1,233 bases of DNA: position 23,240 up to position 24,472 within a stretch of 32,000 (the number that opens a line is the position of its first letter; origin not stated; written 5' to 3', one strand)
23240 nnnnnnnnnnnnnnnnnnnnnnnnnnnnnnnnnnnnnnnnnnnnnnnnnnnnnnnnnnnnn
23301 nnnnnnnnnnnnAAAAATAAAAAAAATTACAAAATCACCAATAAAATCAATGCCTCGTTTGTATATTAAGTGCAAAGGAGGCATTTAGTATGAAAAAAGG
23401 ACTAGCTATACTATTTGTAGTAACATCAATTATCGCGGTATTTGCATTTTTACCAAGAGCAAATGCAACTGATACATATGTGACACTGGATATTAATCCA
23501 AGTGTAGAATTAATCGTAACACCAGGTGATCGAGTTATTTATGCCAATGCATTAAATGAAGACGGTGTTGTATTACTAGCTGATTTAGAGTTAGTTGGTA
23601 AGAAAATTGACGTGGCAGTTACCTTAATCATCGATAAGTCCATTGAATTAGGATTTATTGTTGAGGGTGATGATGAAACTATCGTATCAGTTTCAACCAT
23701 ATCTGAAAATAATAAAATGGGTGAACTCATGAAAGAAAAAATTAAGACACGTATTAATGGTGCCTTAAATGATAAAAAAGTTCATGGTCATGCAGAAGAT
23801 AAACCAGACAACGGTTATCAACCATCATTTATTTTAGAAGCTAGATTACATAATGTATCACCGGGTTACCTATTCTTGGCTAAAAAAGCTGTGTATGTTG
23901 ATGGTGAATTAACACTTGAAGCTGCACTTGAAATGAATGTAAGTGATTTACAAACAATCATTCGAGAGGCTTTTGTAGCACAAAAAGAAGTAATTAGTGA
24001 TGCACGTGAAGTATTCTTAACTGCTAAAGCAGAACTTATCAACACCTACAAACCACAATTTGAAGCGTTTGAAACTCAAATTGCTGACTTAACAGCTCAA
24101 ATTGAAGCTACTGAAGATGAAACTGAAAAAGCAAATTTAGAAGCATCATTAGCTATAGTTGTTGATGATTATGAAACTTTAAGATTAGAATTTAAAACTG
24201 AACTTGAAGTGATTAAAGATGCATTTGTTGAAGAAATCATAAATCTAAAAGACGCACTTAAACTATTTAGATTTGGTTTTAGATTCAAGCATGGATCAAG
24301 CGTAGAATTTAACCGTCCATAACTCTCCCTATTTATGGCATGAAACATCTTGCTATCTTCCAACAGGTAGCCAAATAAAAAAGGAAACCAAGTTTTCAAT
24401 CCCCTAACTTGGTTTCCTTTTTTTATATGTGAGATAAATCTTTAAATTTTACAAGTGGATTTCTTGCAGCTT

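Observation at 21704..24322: ECF-type sigma module with an exactly duplicated bipartite promoter motif driving an orphan RsgI/SEA-like-domain exported protein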

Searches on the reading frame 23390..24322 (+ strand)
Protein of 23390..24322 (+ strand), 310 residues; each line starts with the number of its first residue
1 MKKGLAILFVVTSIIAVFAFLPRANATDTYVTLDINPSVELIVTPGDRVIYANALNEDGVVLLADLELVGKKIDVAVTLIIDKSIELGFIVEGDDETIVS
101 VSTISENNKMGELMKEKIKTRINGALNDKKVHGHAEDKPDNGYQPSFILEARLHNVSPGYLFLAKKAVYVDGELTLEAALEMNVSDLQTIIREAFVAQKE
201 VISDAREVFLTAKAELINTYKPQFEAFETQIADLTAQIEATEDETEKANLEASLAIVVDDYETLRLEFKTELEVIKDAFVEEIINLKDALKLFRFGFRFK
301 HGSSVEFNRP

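Call 4: search_protein_families(library=pfam, proteins=[window:23390-24322:+], max_evalue=1)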
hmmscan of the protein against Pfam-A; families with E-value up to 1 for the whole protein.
window:23390-24322:+ (310 aa): 1 family
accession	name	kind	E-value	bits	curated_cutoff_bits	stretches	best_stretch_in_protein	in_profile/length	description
PF23750.1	RsgI_M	-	3.6e-23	83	25.3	1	29-137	2-109/133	Anti-sigma factor RsgI-like central domain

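Call 5: search_protein_families(library=ncbifam, proteins=[window:23390-24322:+], max_evalue=1)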
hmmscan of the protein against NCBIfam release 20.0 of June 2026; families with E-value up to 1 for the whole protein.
window:23390-24322:+ (310 aa): 3 families
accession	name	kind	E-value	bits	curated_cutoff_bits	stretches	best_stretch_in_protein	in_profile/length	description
NF045487.1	ASRP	equivalog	0.01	14.5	300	1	187-290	388-491/593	archaea-specific SMC-related protein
NF009487.0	PRK12849.1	subfamily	0.1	10.8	352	1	198-276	312-390/543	chaperonin GroEL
TIGR02348.1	GroEL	equivalog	0.17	10.3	582.1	0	198-275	311-388/526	chaperonin GroEL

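Call 8: find_homologous_proteins(query=window:23390-24322:+)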
Query window:23390-24322:+ (310 aa): 113 proteins with E <= 0.001 among 3829 candidates.
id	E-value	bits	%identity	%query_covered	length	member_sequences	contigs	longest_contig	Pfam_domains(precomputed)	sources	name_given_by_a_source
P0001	1.7e-190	649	100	100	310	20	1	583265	PF23750.2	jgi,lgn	jgi:hypothetical protein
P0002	5.8e-119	415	100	64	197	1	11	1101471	-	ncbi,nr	ncbi:hypothetical protein [Acholeplasma laidlawii]|nr:hypothetical protein [Acholeplasma laidlawii] 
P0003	2.1e-93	331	58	94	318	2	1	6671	PF23750.2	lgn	-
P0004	3.1e-93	330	55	99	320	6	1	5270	PF23750.2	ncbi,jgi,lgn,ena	ncbi:MAG: hypothetical protein WCZ19_04725 [Acholeplasma sp.]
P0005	4.8e-93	330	54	100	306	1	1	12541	PF23750.2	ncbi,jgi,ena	-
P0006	3.7e-90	320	52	100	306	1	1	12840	PF23750.2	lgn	-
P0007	8.9e-87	309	54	94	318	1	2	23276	PF23750.2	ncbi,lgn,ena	-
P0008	9.1e-84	299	49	97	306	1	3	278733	PF23750.2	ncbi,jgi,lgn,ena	jgi:hypothetical protein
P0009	2.1e-82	295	50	97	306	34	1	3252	PF23750.2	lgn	-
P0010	5.3e-77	277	49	99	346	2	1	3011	PF23750.2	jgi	jgi:DNA repair exonuclease SbcCD ATPase subunit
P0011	1.2e-69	253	49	88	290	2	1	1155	PF23750.2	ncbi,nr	ncbi:MAG: hypothetical protein RG740_07155, partial [Acholeplasmataceae bacterium]|nr:hypothetical p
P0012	2.8e-67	245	45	94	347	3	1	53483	PF23750.2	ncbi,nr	ncbi:MAG: hypothetical protein NUK62_06755 [Tenericutes bacterium]|nr:hypothetical protein [Mycoplas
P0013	8.7e-63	230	43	98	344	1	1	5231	PF23750.2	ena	-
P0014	4.8e-61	225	44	95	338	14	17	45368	PF23750.2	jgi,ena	jgi:hypothetical protein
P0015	5.9e-61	224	44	91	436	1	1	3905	PF23750.2,PF07902.17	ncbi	-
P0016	9.7e-61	224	43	88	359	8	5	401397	PF23750.2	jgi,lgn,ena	jgi:hypothetical protein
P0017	1.5e-60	223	45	95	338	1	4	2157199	PF23750.2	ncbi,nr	ncbi:hypothetical protein BK011_07340 [Tenericutes bacterium MZ-XQ]|nr:hypothetical protein BK011_07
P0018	1.9e-60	223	45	96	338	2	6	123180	PF23750.2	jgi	jgi:hypothetical protein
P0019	2.9e-60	222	44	96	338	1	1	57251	PF23750.2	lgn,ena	-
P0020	3.6e-60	222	45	90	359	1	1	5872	PF23750.2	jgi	-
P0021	4.9e-60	221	50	76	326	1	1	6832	PF23750.2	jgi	-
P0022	5.7e-60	221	45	92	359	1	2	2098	PF23750.2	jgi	-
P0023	1.6e-59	220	44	98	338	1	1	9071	PF23750.2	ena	-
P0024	2.9e-59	219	44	95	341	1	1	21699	PF23750.2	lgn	-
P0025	4.9e-58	215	48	89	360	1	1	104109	PF23750.2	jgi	-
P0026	1.5e-57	213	44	97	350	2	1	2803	PF23750.2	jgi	-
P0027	2.2e-57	213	50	81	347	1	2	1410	PF23750.2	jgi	-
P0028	2.4e-57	213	41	99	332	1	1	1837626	PF23750.2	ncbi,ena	-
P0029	2.7e-57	212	43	96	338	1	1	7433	PF23750.2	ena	-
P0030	3.5e-57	212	47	89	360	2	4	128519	PF23750.2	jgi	-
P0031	4.4e-57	212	43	96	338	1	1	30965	PF23750.2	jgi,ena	-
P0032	4.9e-57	212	46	87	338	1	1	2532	PF23750.2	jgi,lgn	jgi:phage host-nuclease inhibitor protein Gam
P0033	6.3e-57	211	43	96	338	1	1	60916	PF23750.2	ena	-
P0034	6.7e-57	211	43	98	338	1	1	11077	PF23750.2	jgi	-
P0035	6.8e-57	211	46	87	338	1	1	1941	PF23750.2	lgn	-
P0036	8.8e-57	211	43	96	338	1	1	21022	PF23750.2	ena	-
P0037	1.2e-56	210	39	98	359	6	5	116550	PF23750.2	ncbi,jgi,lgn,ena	jgi:ElaB/YqjD/DUF883 family membrane-anchored ribosome-binding protein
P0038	3.1e-56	209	51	75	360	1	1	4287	PF23750.2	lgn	-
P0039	1.2e-55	207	47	87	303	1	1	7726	PF23750.2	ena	-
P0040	5.6e-55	205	48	81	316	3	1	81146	PF23750.2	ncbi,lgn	-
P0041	1.3e-54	204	42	97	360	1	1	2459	PF23750.2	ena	-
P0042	1.4e-54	204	45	89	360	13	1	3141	PF23750.2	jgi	-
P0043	1.7e-53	200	40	94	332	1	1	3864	PF23750.2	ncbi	-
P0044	4.5e-53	199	43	89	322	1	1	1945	PF23750.2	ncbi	-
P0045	1.6e-52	197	45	88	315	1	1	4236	PF23750.2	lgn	-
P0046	7.5e-52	195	41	91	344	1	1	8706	PF23750.2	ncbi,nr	ncbi:MAG: hypothetical protein Q7I99_00330 [Acholeplasmataceae bacterium]|nr:hypothetical protein [A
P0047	8.7e-52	194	45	73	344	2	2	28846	PF23750.2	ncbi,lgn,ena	-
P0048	1.1e-51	194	42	89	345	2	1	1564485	PF23750.2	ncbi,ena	-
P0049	1.7e-51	193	44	92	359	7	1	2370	PF23750.2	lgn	-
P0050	1.3e-50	191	40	94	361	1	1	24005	PF23750.2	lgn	-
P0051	1.4e-50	190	42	85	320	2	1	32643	PF23750.2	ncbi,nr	ncbi:MAG: hypothetical protein JXC31_01265 [Acholeplasmataceae bacterium]|nr:hypothetical protein [A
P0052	1.7e-50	190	43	88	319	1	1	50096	PF23750.2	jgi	jgi:hypothetical protein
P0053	3.1e-50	189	46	70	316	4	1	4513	PF23750.2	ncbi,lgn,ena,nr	ncbi:MAG: hypothetical protein CVV58_06825 [Tenericutes bacterium HGW-Tenericutes-3]|nr:MAG: hypothe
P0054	3.1e-50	189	43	96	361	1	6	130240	PF23750.2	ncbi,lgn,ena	-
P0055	4.6e-50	189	44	77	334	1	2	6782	PF23750.2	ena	-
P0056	1.1e-49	188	40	85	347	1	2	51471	PF23750.2,PF14916.12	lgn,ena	-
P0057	3.8e-49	186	43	73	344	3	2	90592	PF23750.2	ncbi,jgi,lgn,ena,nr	ncbi:MAG: hypothetical protein KKH92_10290 [Firmicutes bacterium]|nr:hypothetical protein [Bacillota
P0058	7.7e-49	185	40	89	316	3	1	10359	PF23750.2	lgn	-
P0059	8.6e-49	185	39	94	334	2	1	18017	PF23750.2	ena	-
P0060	3.3e-48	183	40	91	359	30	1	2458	PF23750.2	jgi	jgi:hypothetical protein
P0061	7.8e-48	181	39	97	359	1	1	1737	PF23750.2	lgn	-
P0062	1.3e-47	181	39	96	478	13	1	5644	PF23750.2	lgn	-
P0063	2.0e-47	180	41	95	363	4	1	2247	PF23750.2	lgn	-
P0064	2.7e-47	180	40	91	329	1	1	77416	PF23750.2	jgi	jgi:hypothetical protein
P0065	7.3e-47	178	42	90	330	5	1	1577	PF23750.2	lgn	-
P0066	6.5e-46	175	37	99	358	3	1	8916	PF23750.2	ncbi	-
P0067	1.6e-45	174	39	91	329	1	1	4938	PF23750.2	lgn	-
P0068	4.8e-45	172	38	98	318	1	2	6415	PF23750.2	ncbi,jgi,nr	ncbi:MAG: hypothetical protein RBQ78_05250 [Acholeplasmataceae bacterium]|jgi:hypothetical protein|n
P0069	6.0e-45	172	38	98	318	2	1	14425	PF23750.2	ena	-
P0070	8.7e-45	171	38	97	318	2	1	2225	PF23750.2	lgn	-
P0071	1.2e-44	171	38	98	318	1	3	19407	PF23750.2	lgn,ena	-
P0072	1.2e-44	171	38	95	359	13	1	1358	PF23750.2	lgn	-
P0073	1.4e-44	171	38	98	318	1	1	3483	PF23750.2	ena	-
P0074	1.4e-44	171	38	98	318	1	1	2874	PF23750.2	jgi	-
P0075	1.4e-44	171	38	98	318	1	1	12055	PF23750.2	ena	-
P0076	1.8e-44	170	38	98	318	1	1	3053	PF23750.2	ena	-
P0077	2.9e-44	170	38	98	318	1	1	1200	PF23750.2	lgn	-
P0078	3.8e-44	169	38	97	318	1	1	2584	PF23750.2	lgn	-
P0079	4.1e-44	169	38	98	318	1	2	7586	PF23750.2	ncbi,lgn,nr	ncbi:MAG: hypothetical protein PHW37_04850 [Acholeplasmataceae bacterium]|nr:hypothetical protein [A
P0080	4.5e-44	169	38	98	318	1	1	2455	PF23750.2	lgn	-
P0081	6.5e-44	169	38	98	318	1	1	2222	PF23750.2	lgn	-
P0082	8.7e-44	168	38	97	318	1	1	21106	PF23750.2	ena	-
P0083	1.6e-43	167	40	90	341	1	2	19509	PF23750.2,PF01442.24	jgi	-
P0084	1.6e-43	167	38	98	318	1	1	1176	PF23750.2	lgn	-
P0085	4.4e-43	166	36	99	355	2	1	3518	PF23750.2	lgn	-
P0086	4.5e-43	166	40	93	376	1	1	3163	PF23750.2,PF14916.12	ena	-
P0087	1.1e-42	165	43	81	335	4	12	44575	PF23750.2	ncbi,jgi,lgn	jgi:uncharacterized lipoprotein YajG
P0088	1.1e-42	165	36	99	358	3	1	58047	PF23750.2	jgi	-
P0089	1.9e-41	160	37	98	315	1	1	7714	PF23750.2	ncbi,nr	ncbi:MAG: hypothetical protein IH571_05560 [Acholeplasmataceae bacterium]|nr:hypothetical protein [A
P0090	1.2e-39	155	40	80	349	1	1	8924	PF23750.2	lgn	-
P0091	1.6e-39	154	39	85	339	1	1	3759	PF23750.2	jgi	-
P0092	3.4e-39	153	39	86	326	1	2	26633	PF23750.2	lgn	-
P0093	5.5e-37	146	34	94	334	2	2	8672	PF23750.2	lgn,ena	-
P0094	1.3e-36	145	35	98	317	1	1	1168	PF23750.2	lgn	-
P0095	4.2e-29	120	33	91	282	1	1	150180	PF23750.2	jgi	-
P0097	4.6e-26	110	32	79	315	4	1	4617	PF23750.2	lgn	-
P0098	2.3e-15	75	31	57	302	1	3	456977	PF23750.2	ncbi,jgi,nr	ncbi:MAG: hypothetical protein K0R72_192 [Clostridia bacterium]|jgi:hypothetical protein|nr:hypothet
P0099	4.0e-15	74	29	85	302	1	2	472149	PF23750.2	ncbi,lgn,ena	-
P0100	1.6e-13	69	32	71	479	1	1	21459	PF23750.2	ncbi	-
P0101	4.3e-13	67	29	75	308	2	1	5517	PF23750.2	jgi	jgi:hypothetical protein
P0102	1.9e-12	65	24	98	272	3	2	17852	PF23750.2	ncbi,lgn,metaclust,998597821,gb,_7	metaclust:\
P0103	9.2e-11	60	33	62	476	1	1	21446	PF23750.2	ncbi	-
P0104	9.4e-10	57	31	62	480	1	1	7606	PF23750.2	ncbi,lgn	-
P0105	1.9e-9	56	28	60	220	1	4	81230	PF23750.2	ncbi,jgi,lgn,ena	-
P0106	1.2e-8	53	33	33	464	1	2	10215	PF23750.2,PF03413.26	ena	-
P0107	5.8e-7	47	34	38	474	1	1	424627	PF23750.2,PF12791.14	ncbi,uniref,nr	ncbi:anti-sigma factor domain-containing protein [Paenibacillus flagellatus]|uniref:Protein RsgI n=1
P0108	9.9e-7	47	28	77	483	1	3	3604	PF23750.2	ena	-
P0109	1.1e-6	46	27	74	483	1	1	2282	PF23750.2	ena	-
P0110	1.9e-6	46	33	42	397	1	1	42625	PF23750.2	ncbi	-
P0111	2.6e-5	42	37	31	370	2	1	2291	PF23750.2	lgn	-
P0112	3.2e-5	42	27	77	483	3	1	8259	PF23750.2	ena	-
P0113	5.3e-4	38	23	62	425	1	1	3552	PF23750.2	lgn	-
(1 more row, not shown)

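Call 15: find_encoding_contigs(protein=P0008, flank=6000, max_places=2)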
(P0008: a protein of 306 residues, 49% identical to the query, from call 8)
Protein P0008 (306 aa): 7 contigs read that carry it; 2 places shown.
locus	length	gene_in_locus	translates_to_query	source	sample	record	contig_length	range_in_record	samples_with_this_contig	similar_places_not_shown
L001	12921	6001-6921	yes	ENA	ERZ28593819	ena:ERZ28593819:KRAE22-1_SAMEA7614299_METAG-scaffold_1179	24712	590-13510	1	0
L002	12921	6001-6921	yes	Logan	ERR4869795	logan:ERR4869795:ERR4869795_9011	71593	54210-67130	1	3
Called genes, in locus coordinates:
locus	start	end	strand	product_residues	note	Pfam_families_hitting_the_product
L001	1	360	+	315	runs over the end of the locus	?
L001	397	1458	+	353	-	-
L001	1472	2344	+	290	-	PF02645:DegV, PF13684:FakA-like_C (weak)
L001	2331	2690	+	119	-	-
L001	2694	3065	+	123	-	-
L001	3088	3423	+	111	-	-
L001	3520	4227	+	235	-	PF01712:dNK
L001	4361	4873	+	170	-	PF04542:Sigma70_r2, PF08281:Sigma70_r4_2, PF04545:Sigma70_r4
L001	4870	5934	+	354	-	-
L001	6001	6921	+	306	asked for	PF23750:RsgI_M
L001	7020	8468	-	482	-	PF02347:GDC-P, PF21478:GcvP2_C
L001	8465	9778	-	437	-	PF02347:GDC-P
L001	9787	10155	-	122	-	PF01597:GCV_H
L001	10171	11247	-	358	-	PF01571:GCV_T, PF08669:GCV_T_C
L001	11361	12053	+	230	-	PF00149:Metallophos, PF12850:Metallophos_2 (weak)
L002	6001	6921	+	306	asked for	PF23750:RsgI_M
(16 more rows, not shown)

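Call 16: find_encoding_contigs(protein=P0017, flank=6000, max_places=2)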
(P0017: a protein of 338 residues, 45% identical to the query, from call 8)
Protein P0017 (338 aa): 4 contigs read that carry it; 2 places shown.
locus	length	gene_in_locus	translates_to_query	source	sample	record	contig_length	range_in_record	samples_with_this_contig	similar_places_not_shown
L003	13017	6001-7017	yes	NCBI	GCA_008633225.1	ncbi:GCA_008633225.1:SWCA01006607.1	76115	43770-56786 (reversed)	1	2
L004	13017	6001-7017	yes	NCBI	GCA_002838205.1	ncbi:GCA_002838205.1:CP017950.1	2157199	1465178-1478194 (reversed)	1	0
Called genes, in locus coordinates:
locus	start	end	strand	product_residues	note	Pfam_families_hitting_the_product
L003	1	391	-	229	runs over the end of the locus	PF00528:BPD_transp_1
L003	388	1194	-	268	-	PF00497:SBP_bac_3, PF10613:Lig_chan-Glu_bd (weak)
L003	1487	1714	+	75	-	PF14573:PP-binding_2 (weak), PF23297:ACP_SdgA_C (weak), PF00550:PP-binding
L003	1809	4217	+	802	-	PF00133:tRNA-synt_1, PF09334:tRNA-synt_1g, PF13603:tRNA-synt_1_2, PF00133:tRNA-synt_1, PF08264:Anticodon_1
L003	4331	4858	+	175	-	PF04542:Sigma70_r2, PF08281:Sigma70_r4_2, PF04545:Sigma70_r4 (weak)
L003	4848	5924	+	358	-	-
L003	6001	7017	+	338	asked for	PF23750:RsgI_M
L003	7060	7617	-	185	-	PF13847:Methyltransf_31 (weak), PF13649:Methyltransf_25 (weak), PF06962:rRNA_methylase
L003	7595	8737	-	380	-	PF04055:Radical_SAM, PF16199:Radical_SAM_C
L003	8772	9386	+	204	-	-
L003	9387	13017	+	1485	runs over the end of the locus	PF14480:DNA_pol3_a_NI, PF02811:PHP, PF00929:RNase_T, PF13482:RNase_H_2 (weak), PF02811:PHP, PF07733:DNA_pol3_alpha, PF17657:DNA_pol3_finger, PF14579:HHH_6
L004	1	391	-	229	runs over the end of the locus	PF00528:BPD_transp_1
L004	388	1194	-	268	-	PF00497:SBP_bac_3, PF10613:Lig_chan-Glu_bd (weak)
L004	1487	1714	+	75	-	PF14573:PP-binding_2 (weak), PF23297:ACP_SdgA_C (weak), PF00550:PP-binding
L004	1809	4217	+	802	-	PF00133:tRNA-synt_1, PF09334:tRNA-synt_1g, PF13603:tRNA-synt_1_2, PF00133:tRNA-synt_1, PF08264:Anticodon_1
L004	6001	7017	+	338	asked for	PF23750:RsgI_M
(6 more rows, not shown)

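Call 17: find_encoding_contigs(protein=P0028, flank=6000, max_places=1)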
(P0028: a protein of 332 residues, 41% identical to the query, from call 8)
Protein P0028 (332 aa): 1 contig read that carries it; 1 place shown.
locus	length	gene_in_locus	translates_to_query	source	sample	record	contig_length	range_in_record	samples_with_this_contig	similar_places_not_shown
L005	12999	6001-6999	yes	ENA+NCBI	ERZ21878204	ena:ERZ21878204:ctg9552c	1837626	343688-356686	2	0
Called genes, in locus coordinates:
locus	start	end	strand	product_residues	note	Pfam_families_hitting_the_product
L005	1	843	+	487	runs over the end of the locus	PF02446:Glyco_hydro_77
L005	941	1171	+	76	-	PF14573:PP-binding_2 (weak), PF00550:PP-binding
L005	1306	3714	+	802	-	PF00133:tRNA-synt_1, PF09334:tRNA-synt_1g, PF13603:tRNA-synt_1_2, PF00133:tRNA-synt_1, PF08264:Anticodon_1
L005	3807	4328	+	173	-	PF01872:RibD_C, PF00186:DHFR_1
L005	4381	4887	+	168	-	PF04542:Sigma70_r2, PF08281:Sigma70_r4_2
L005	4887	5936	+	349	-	-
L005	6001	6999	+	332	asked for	PF23750:RsgI_M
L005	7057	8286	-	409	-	-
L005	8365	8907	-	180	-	PF06962:rRNA_methylase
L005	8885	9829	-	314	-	PF04055:Radical_SAM, PF16199:Radical_SAM_C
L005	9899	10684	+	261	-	-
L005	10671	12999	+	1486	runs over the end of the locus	PF02811:PHP, PF00929:RNase_T, PF13482:RNase_H_2 (faint), PF02811:PHP, PF07733:DNA_pol3_alpha, PF17657:DNA_pol3_finger, PF14579:HHH_6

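Call 18: find_encoding_contigs(protein=P0048, flank=6000, max_places=1)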
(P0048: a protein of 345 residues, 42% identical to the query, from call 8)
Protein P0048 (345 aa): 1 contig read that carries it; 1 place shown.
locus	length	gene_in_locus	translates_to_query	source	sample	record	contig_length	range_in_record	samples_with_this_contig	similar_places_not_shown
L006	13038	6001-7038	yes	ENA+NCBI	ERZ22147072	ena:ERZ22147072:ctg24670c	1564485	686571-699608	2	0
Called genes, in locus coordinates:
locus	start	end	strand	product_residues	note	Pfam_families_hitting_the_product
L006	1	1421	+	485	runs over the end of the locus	PF02446:Glyco_hydro_77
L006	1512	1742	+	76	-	PF14573:PP-binding_2 (weak), PF00550:PP-binding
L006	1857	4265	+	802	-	PF00133:tRNA-synt_1, PF09334:tRNA-synt_1g, PF13603:tRNA-synt_1_2, PF00133:tRNA-synt_1, PF09334:tRNA-synt_1g (weak), PF08264:Anticodon_1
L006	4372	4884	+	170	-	PF04542:Sigma70_r2, PF08281:Sigma70_r4_2 (weak), PF04545:Sigma70_r4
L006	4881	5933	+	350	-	-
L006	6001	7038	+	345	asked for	PF23750:RsgI_M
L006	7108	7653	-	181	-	PF13847:Methyltransf_31 (weak), PF13649:Methyltransf_25 (weak), PF06962:rRNA_methylase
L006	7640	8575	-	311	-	PF04055:Radical_SAM, PF16199:Radical_SAM_C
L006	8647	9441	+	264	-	PF06691:DUF1189 (weak)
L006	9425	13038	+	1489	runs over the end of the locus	PF14480:DNA_pol3_a_NI, PF02811:PHP, PF00929:RNase_T, PF13482:RNase_H_2 (faint), PF07733:DNA_pol3_alpha, PF17657:DNA_pol3_finger, PF14579:HHH_6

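Call 19: find_encoding_contigs(protein=P0098, flank=6000, max_places=1)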
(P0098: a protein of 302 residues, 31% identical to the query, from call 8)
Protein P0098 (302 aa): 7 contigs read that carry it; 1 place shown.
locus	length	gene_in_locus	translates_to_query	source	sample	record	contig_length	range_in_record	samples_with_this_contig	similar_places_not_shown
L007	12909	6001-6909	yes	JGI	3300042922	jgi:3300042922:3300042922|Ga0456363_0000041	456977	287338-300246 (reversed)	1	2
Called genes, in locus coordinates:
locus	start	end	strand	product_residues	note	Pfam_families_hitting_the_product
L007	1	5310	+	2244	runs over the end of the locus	PF13306:LRR_5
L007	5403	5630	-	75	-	-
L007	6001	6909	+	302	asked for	PF23750:RsgI_M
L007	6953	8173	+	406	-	-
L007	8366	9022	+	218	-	PF01569:PAP2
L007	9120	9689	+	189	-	-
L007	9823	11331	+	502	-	PF00403:HMA, PF02683:DsbD_TM, PF13386:DsbD_2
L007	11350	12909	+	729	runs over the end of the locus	PF00403:HMA, PF00122:E1-E2_ATPase, PF00702:Hydrolase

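Call 20: find_encoding_contigs(protein=P0016, flank=6000, max_places=1)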
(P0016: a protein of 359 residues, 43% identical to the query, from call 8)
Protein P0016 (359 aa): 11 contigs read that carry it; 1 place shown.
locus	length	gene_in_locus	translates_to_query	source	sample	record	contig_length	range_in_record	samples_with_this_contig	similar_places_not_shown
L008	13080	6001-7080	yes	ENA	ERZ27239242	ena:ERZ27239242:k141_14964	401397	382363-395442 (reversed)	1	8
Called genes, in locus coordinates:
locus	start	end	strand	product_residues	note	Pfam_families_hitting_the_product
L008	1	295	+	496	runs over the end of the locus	PF02446:Glyco_hydro_77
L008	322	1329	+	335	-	PF00150:Cellulase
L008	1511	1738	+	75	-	PF14573:PP-binding_2 (weak), PF00550:PP-binding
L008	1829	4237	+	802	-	PF00133:tRNA-synt_1, PF09334:tRNA-synt_1g, PF13603:tRNA-synt_1_2, PF00133:tRNA-synt_1, PF08264:Anticodon_1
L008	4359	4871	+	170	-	PF04542:Sigma70_r2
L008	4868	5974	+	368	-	-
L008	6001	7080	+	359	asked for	PF23750:RsgI_M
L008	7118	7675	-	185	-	PF06962:rRNA_methylase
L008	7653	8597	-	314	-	PF04055:Radical_SAM, PF16199:Radical_SAM_C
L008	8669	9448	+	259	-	PF06691:DUF1189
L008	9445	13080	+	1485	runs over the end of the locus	PF02811:PHP, PF00929:RNase_T, PF13482:RNase_H_2 (weak), PF02811:PHP, PF07733:DNA_pol3_alpha, PF17657:DNA_pol3_finger, PF14579:HHH_6, PF12836:HHH_3 (weak)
